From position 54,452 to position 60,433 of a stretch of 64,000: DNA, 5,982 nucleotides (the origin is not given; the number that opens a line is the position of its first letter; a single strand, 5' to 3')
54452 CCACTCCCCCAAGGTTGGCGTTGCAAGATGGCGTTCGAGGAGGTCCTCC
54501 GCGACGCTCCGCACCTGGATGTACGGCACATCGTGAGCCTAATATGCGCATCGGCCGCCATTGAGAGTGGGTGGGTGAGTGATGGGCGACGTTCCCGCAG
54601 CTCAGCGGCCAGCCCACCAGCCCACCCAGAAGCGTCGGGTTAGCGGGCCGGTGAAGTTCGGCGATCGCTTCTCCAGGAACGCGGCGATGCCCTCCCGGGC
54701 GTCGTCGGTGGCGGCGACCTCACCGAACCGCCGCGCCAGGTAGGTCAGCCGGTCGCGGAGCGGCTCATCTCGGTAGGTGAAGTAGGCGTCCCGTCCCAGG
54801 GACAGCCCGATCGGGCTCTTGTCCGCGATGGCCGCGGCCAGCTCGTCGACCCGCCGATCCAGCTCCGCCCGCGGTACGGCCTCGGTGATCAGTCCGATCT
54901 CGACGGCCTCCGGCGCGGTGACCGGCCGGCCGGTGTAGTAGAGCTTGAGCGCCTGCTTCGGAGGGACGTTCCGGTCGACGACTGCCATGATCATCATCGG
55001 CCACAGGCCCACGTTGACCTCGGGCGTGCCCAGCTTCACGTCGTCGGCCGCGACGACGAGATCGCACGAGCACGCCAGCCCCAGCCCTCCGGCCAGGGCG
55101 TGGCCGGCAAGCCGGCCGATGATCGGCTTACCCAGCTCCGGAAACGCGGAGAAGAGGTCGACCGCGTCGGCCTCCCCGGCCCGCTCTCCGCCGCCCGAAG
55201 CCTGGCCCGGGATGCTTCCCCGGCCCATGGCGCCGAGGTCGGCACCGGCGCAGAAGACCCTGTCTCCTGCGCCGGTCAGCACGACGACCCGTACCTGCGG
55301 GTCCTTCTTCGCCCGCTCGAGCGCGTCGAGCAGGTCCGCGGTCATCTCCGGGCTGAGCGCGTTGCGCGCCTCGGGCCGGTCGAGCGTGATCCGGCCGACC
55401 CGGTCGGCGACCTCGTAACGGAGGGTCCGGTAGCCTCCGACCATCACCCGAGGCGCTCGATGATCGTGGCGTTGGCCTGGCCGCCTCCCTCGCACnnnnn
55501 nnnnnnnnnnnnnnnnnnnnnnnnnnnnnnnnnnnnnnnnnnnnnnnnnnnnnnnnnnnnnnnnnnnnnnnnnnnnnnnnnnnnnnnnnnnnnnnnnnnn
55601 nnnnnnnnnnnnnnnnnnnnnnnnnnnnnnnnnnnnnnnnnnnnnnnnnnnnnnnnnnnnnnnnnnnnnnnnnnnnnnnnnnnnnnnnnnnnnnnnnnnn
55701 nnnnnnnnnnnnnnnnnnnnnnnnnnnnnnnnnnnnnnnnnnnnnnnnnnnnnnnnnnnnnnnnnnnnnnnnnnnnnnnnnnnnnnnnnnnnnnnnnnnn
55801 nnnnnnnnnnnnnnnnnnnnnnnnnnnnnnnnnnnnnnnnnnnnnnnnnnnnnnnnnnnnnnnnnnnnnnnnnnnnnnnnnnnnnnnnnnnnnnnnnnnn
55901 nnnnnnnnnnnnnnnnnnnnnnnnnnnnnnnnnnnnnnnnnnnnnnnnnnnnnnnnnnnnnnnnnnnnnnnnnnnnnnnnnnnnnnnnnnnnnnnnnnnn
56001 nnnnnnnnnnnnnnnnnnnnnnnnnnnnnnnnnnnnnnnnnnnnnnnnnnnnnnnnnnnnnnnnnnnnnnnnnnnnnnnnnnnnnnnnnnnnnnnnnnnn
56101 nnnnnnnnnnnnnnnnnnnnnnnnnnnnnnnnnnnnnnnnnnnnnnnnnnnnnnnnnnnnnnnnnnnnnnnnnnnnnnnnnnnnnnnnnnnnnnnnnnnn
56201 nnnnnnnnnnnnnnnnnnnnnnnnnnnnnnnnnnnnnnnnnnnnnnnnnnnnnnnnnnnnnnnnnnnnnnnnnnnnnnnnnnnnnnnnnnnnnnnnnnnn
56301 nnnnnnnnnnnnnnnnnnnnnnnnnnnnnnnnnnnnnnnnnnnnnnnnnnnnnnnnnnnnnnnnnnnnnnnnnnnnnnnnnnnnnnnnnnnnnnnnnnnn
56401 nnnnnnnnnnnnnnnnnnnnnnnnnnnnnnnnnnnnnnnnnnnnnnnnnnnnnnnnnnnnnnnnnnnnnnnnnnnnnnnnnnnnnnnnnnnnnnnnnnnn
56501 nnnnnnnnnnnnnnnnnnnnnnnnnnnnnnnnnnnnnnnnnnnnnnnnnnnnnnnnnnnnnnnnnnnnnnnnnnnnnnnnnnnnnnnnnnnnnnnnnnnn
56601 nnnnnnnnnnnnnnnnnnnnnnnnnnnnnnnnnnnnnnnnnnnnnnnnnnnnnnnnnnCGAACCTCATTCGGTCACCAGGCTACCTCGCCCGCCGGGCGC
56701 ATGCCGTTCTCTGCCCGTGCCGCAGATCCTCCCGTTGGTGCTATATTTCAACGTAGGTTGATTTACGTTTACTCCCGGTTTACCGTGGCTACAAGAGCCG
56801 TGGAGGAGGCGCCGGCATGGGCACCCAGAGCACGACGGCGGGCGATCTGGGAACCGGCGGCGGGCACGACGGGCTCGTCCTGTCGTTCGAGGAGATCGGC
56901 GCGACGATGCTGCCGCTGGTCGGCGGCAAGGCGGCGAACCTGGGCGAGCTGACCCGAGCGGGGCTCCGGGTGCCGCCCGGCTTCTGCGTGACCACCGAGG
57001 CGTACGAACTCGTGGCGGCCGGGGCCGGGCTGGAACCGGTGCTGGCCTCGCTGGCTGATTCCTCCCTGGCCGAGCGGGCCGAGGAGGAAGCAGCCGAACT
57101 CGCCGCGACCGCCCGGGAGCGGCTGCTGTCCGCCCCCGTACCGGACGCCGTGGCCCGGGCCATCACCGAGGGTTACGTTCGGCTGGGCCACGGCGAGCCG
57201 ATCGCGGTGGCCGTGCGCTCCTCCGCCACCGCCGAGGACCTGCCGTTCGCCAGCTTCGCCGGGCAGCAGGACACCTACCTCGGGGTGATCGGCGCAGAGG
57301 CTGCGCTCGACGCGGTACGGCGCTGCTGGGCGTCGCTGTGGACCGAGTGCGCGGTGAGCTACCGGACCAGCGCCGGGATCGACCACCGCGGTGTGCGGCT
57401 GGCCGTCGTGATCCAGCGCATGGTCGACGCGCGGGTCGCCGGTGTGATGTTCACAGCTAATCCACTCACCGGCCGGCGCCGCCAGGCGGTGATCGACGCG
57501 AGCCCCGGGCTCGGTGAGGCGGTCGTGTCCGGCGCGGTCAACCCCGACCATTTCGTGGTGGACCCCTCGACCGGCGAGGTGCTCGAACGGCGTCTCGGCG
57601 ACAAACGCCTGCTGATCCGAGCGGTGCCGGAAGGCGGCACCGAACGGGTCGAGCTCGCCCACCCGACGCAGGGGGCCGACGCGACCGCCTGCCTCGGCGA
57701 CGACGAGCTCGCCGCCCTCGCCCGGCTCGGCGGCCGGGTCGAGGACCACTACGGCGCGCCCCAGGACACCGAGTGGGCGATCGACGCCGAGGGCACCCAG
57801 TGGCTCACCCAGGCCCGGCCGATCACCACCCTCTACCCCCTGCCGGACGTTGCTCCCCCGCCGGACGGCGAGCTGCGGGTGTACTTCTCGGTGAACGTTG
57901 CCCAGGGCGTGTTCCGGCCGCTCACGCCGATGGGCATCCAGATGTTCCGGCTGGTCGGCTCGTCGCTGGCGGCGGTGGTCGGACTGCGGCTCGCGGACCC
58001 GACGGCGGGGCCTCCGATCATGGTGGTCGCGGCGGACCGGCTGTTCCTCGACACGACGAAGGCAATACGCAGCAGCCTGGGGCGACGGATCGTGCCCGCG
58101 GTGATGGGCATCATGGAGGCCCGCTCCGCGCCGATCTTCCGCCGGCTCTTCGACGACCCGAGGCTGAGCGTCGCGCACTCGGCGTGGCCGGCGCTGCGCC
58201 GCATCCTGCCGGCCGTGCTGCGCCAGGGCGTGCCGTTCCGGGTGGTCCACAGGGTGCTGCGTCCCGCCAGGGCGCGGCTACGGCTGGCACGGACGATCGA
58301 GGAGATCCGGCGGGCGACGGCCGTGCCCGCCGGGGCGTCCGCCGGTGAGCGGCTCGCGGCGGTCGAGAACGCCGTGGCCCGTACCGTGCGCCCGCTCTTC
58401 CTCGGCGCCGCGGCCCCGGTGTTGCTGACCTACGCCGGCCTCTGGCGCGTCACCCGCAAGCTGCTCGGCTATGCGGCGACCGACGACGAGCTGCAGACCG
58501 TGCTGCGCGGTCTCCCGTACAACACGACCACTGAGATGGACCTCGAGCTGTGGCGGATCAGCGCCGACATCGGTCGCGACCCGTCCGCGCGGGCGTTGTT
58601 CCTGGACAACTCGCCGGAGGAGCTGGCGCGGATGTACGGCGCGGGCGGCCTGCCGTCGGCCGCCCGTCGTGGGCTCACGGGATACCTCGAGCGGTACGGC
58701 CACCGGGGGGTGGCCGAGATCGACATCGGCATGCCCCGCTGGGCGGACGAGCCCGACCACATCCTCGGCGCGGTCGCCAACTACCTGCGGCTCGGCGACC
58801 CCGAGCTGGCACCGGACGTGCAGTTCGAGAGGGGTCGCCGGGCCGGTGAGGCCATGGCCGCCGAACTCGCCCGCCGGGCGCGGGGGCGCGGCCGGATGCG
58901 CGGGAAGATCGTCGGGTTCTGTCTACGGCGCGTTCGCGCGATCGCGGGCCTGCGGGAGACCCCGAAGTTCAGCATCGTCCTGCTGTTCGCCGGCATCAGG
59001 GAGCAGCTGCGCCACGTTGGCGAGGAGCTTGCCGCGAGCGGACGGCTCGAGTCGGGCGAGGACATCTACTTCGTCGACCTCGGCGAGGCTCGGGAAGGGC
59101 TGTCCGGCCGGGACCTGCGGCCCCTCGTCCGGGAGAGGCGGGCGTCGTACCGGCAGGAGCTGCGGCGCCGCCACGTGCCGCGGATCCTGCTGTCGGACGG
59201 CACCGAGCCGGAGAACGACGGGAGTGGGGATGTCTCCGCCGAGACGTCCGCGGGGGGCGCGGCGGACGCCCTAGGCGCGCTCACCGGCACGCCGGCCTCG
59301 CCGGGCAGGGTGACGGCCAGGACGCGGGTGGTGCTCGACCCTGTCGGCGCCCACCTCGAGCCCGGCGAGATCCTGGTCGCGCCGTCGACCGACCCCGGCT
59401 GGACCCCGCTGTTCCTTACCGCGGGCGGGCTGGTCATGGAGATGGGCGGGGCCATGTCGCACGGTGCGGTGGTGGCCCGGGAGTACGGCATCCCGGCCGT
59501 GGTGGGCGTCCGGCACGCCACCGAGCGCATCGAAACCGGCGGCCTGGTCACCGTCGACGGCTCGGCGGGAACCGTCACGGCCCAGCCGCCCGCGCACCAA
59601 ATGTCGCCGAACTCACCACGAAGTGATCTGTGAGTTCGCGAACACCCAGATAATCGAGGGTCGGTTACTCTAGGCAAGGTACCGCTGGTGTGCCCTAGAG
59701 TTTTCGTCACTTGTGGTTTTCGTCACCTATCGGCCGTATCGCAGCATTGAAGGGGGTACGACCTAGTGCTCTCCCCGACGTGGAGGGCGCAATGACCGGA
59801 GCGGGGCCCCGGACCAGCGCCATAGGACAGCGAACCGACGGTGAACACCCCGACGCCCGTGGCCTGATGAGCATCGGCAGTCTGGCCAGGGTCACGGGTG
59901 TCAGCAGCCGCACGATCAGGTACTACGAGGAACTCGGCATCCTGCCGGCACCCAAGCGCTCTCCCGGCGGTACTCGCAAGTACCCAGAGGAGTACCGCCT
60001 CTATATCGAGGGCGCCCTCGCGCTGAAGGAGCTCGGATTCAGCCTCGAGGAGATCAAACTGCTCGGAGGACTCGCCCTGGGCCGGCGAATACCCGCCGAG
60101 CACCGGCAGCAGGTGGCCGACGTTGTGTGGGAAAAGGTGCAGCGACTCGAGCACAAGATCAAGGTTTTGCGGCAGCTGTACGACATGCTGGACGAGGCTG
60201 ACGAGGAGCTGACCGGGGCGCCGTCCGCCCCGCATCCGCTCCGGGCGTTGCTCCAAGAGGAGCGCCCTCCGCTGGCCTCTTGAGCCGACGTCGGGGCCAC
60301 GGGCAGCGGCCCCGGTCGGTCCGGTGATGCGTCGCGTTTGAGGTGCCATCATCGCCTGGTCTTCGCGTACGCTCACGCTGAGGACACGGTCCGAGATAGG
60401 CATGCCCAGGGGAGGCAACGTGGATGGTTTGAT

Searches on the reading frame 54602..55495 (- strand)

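Call 85: search_protein_families(library=pfam, proteins=[window:54602-55495:-], max_evalue=0.00001)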
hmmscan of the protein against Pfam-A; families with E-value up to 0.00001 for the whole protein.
window:54602-55495:- (297 aa): 2 families
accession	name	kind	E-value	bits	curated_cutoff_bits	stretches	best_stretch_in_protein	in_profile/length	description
PF00378.25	ECH_1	-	2.7e-56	191.1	27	1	32-283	5-250/251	Enoyl-CoA hydratase/isomerase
PF16113.10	ECH_2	-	1.4e-32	113.9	27.2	1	33-224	1-189/335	Enoyl-CoA hydratase/isomerase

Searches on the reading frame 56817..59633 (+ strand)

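Call 85: search_protein_families(library=pfam, proteins=[window:56817-59633:+], max_evalue=0.00001)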
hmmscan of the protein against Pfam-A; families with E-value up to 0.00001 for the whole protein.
window:56817-59633:+ (938 aa): 2 families
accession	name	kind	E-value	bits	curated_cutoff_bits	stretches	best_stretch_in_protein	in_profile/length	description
PF01326.24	PPDK_N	-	2.2e-94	316.9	27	1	33-338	2-311/328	Pyruvate phosphate dikinase, AMP/ATP-binding domain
PF00391.29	PEP-utilizers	-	9.2e-26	89.7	23.1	1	848-918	2-72/72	PEP-utilising enzyme, mobile domain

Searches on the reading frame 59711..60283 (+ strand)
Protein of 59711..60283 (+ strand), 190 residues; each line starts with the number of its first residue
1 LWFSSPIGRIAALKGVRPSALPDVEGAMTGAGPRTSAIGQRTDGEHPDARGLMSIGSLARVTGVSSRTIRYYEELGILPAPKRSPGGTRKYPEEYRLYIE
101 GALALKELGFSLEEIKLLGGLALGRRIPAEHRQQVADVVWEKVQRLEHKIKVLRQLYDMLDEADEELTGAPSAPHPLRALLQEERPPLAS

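Call 85: search_protein_families(library=pfam, proteins=[window:59711-60283:+], max_evalue=0.00001)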
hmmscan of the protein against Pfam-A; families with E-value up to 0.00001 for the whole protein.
window:59711-60283:+ (190 aa): 3 families
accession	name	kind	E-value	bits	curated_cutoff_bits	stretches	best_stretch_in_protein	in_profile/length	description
PF13411.12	MerR_1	-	2.6e-14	53.5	21.6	1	53-117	1-64/69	MerR HTH family regulatory protein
PF00376.29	MerR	-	4.3e-14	52.5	28.2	1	54-91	1-38/38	MerR family regulatory protein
PF09278.17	MerR-DNA-bind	-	3.3e-08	34.4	25.4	1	104-162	9-64/65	MerR, DNA binding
